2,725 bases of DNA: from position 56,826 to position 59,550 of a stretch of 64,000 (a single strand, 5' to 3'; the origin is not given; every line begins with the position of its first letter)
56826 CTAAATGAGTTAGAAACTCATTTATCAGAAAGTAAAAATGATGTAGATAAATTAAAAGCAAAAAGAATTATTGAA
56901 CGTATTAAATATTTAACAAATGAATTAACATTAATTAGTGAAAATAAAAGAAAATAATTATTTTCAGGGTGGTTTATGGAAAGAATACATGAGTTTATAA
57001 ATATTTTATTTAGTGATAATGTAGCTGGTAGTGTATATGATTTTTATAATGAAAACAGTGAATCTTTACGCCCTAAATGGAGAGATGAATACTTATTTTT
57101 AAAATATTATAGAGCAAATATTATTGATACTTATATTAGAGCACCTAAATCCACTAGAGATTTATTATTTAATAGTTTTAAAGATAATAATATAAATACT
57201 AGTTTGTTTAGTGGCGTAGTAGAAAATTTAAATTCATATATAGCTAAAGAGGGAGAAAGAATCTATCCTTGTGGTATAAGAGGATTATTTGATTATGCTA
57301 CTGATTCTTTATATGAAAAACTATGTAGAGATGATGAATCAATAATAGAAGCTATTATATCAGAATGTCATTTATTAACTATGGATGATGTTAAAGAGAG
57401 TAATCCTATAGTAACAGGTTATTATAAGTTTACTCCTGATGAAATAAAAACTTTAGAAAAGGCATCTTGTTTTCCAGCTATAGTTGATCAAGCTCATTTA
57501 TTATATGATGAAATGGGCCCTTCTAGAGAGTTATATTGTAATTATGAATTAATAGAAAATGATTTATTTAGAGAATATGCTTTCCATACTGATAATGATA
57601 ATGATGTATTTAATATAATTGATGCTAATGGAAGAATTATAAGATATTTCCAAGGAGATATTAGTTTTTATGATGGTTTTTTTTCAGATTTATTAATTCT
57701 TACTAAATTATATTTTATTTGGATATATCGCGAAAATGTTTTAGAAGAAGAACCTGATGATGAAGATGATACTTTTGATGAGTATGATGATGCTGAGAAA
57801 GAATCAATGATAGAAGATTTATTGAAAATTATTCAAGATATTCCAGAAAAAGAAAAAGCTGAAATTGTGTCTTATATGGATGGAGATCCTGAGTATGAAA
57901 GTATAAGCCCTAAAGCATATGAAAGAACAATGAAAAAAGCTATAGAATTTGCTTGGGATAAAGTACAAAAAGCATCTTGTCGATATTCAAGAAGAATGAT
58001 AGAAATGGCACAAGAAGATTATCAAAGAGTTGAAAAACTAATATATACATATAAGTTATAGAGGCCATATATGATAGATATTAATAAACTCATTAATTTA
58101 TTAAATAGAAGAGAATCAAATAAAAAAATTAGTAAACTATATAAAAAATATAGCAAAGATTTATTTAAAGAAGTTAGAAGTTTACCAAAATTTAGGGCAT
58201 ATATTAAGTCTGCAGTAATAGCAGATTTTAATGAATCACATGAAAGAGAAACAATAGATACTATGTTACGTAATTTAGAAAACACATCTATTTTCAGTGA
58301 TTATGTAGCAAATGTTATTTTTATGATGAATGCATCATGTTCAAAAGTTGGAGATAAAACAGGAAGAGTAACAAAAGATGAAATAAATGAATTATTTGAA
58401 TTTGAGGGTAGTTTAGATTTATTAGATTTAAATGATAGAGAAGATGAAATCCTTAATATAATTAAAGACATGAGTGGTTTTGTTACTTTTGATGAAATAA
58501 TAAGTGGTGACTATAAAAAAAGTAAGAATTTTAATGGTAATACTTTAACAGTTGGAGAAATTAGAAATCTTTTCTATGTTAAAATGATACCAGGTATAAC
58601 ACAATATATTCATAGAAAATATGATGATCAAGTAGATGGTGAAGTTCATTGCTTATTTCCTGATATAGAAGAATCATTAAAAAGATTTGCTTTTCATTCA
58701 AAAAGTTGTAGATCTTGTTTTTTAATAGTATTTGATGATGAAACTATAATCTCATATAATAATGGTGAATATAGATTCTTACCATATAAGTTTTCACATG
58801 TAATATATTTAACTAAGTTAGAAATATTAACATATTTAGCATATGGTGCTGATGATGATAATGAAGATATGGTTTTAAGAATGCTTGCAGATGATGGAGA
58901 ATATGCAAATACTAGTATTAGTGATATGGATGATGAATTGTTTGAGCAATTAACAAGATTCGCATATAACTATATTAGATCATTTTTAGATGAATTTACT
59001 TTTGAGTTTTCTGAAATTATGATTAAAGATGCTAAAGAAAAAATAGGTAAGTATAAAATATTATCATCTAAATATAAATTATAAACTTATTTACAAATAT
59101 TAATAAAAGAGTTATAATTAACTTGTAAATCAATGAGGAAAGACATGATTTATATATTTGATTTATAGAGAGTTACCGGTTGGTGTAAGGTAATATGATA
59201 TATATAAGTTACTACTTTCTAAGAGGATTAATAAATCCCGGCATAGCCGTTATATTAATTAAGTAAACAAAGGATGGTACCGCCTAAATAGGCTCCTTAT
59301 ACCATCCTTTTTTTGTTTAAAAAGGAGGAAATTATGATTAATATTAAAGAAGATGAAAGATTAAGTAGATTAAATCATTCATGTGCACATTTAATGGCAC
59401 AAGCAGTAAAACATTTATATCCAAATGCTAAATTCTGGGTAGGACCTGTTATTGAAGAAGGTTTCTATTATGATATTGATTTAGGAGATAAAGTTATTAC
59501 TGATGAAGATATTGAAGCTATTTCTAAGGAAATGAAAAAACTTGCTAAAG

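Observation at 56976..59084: Tandem paralogous acidic cytoplasmic proteins occupying the ytxB/ytxC slot between dnaI and thrS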

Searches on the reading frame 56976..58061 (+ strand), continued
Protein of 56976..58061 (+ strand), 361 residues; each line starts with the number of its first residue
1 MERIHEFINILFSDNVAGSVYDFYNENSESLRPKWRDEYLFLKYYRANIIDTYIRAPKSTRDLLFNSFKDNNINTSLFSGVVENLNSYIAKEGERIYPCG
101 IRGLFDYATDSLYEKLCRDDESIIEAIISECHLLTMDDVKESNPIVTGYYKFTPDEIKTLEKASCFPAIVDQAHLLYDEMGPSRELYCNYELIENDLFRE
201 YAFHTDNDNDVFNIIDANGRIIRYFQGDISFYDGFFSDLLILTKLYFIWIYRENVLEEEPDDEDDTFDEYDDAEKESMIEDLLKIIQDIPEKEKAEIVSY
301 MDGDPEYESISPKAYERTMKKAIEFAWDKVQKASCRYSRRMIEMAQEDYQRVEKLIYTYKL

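Call 78: search_protein_families(library=padloc, alignment_id=A4, max_evalue=1)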
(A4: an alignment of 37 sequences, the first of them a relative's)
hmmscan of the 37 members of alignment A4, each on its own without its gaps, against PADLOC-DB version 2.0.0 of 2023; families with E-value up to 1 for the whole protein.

A. member 1, P0001 (361 aa): 0 families

B. families by the number of members that match (of 37 scanned): 6 families
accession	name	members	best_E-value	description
PDLC01879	CARF3--CARF_TM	1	0.0011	-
PDLC04446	PDC-M13C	1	0.0061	-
PDLC04435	PDC-M13A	1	0.023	-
PDLC04760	PDC-M64C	1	0.029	-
PDLC03517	REase_II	1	0.046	Type II restriction enzyme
PDLC00982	Cmr4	1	0.068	Cmr4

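Call 79: search_protein_families(library=phrogs, alignment_id=A4, max_evalue=1)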
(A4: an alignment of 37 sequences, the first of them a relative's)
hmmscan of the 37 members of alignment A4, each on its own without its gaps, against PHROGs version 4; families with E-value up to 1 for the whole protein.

A. member 1, P0001 (361 aa): 0 families

B. families by the number of members that match (of 37 scanned): 53 families (the first 25 are shown)
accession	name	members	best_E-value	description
phrog_809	-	4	0.03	transcriptional regulator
phrog_622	-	1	0.0023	unknown function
phrog_28888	-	1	0.008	-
phrog_6940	-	1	0.012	-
phrog_38109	-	1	0.016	-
phrog_27493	-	1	0.021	-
phrog_12623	-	1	0.035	-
phrog_27012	-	1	0.035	-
phrog_2468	-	1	0.037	head morphogenesis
phrog_35562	-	1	0.044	-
phrog_37235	-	1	0.045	metal-dependent phosphohydrolase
phrog_6245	-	1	0.054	-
phrog_31895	-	1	0.061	-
phrog_12288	-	1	0.071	-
phrog_4748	-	1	0.071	-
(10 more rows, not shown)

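Call 85: search_protein_families(library=pfam, proteins=[L045:2292-2969:+, L045:2982-3914:+], max_evalue=0.1)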
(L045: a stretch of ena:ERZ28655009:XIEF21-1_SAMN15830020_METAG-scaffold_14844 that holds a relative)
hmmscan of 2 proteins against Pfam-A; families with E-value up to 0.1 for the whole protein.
L045:2292-2969:+ (225 aa): 0 families

L045:2982-3914:+ (310 aa): 0 families

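Call 88: search_protein_families(library=ncbifam, alignment_id=A4, max_evalue=10)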
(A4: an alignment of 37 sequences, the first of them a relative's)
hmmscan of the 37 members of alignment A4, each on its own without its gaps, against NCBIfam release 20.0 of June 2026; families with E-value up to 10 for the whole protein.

A. member 1, P0001 (361 aa): 2 families
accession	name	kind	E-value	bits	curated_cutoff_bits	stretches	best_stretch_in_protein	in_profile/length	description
NF047518.1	LIC_10091_fam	equivalog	0.016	14.4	350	1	295-357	125-188/325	LIC_10091 family lipoprotein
NF009188.0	PRK12536.1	subfamily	0.2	11.6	250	1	252-298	103-148/190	RNA polymerase sigma factor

B. families by the number of members that match (of 37 scanned): 21 families
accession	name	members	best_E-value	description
NF011489.0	PRK14896.1-5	1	0.0084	16S ribosomal RNA methyltransferase A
NF010574.0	PRK13967.1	1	0.015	ribonucleotide-diphosphate reductase subunit beta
NF047518.1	LIC_10091_fam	1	0.016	LIC_10091 family lipoprotein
NF058605.1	epi_export_YydJ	1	0.026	YydJ family epipeptide exporter permease subunit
NF047700.1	LIC10415_fam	1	0.03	LIC10415 family protein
NF033739.1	intramemb_PrsW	1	0.047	glutamic-type intramembrane protease PrsW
NF010438.0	PRK13864.1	1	0.047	type IV secretion system lytic transglycosylase VirB1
TIGR02890.1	bacill_yteA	1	0.056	regulatory protein, yteA family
TIGR03261.1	phnS2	1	0.062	putative 2-aminoethylphosphonate ABC transporter substrate-binding protein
NF008396.0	PRK11194.1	1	0.065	dual-specificity RNA methyltransferase RlmN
TIGR02937.1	sigma70-ECF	1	0.071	sigma-70 family RNA polymerase sigma factor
NF005261.0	PRK06764.1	1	0.075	hypothetical protein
NF000020.1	stregram_VatE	1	0.077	streptogramin A O-acetyltransferase Vat(E)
NF040779.1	Sec_lyase_SclA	1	0.09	selenocysteine lyase SclA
NF008332.0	PRK11115.1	1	0.11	phosphate signaling complex protein PhoU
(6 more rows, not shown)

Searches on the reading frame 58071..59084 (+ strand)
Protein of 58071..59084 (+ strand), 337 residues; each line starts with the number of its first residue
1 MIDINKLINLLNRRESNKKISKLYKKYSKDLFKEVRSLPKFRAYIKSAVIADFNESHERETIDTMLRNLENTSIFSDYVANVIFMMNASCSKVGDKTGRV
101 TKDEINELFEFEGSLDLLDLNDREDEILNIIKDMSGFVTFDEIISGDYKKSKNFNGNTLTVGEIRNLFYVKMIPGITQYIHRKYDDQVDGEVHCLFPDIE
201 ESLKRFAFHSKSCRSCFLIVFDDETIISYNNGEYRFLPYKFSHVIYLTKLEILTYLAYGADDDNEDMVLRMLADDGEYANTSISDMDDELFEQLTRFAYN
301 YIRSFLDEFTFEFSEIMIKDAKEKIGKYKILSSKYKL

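Call 3: search_protein_families(library=pfam, proteins=[window:58071-59084:+], max_evalue=1)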
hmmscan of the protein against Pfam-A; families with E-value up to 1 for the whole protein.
window:58071-59084:+ (337 aa): 1 family
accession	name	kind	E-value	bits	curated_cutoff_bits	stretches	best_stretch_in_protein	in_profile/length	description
PF22340.1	TubZ_C_3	-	0.077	13.5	27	0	46-95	10-57/88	Tubulin-like protein TubZ, C-terminal domain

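Call 5: search_protein_families(library=ncbifam, proteins=[window:58071-59084:+], max_evalue=1)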
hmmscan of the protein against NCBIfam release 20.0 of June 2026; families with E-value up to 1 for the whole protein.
window:58071-59084:+ (337 aa): 0 families

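Call 6: search_protein_families(library=phrogs, proteins=[window:58071-59084:+], max_evalue=1)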
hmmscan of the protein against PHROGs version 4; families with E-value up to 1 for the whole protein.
window:58071-59084:+ (337 aa): 4 families
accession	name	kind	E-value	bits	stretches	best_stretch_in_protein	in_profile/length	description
phrog_38676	-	unknown function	0.074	14.2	1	48-107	39-98/112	-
phrog_26760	-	unknown function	0.18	12.6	1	219-320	46-148/184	-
phrog_33931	-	unknown function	0.21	12.6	1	16-46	2-31/34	-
phrog_12171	-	head and packaging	0.31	12.1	0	130-206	24-102/110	terminase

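Call 7: search_protein_families(library=padloc, proteins=[window:58071-59084:+], max_evalue=1)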
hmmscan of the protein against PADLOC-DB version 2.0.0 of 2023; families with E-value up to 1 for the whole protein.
window:58071-59084:+ (337 aa): 1 family
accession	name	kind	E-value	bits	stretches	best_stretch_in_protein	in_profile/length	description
PDLC03517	REase_II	-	0.046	11.5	1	17-43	27-53/262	Type II restriction enzyme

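Call 10: find_homologous_proteins(query=window:58071-59084:+, max_evalue=0.001)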
Query window:58071-59084:+ (337 aa): 3 proteins with E <= 0.001 among 2332 candidates.
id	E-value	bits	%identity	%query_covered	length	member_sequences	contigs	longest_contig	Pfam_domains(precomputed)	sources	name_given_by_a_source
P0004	5.9e-217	737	100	100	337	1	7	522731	-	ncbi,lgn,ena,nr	ncbi:MAG: hypothetical protein IKZ96_00970 [Bacilli bacterium]|nr:hypothetical protein [Bacilli bact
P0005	5.9e-136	471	66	100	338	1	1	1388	-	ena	-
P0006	5.2e-69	251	43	99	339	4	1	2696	-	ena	-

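Call 14: find_encoding_contigs(protein=P0006, flank=10000)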
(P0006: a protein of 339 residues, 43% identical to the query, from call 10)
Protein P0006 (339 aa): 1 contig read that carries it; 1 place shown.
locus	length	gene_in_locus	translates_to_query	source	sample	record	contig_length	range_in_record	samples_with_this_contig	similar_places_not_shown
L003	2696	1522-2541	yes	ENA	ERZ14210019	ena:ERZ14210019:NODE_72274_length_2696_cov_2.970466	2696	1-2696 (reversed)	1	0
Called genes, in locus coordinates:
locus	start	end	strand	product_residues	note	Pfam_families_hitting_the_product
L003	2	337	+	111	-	?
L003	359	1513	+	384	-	-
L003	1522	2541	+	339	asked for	-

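Call 15: find_encoding_contigs(protein=P0005, flank=10000)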
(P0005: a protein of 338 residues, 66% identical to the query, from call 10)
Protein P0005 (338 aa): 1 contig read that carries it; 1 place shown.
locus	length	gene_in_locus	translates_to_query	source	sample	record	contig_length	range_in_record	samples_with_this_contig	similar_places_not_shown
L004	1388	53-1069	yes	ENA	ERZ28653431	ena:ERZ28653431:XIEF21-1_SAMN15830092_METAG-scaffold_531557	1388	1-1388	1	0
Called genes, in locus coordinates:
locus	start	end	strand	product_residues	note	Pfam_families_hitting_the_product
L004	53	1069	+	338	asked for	-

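Call 65: search_dna_similar(query=window:58071-59084:+, collection=plasmids, mode=protein, max_evalue=0.01)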
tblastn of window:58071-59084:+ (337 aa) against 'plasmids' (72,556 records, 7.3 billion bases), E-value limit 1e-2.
No match.

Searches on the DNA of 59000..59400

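Call 25: search_rna_families(source=window, start=59000, end=59400, threshold=evalue, max_evalue=1, show_alignments=1)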
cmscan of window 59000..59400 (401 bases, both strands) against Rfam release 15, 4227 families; matches with E-value up to 1: 1.
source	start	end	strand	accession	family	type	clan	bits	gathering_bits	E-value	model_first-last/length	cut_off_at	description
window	59124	59300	+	RF00230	T-box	Cis-reg; leader;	-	62.3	93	2.5e-13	1-219/219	no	T-box leader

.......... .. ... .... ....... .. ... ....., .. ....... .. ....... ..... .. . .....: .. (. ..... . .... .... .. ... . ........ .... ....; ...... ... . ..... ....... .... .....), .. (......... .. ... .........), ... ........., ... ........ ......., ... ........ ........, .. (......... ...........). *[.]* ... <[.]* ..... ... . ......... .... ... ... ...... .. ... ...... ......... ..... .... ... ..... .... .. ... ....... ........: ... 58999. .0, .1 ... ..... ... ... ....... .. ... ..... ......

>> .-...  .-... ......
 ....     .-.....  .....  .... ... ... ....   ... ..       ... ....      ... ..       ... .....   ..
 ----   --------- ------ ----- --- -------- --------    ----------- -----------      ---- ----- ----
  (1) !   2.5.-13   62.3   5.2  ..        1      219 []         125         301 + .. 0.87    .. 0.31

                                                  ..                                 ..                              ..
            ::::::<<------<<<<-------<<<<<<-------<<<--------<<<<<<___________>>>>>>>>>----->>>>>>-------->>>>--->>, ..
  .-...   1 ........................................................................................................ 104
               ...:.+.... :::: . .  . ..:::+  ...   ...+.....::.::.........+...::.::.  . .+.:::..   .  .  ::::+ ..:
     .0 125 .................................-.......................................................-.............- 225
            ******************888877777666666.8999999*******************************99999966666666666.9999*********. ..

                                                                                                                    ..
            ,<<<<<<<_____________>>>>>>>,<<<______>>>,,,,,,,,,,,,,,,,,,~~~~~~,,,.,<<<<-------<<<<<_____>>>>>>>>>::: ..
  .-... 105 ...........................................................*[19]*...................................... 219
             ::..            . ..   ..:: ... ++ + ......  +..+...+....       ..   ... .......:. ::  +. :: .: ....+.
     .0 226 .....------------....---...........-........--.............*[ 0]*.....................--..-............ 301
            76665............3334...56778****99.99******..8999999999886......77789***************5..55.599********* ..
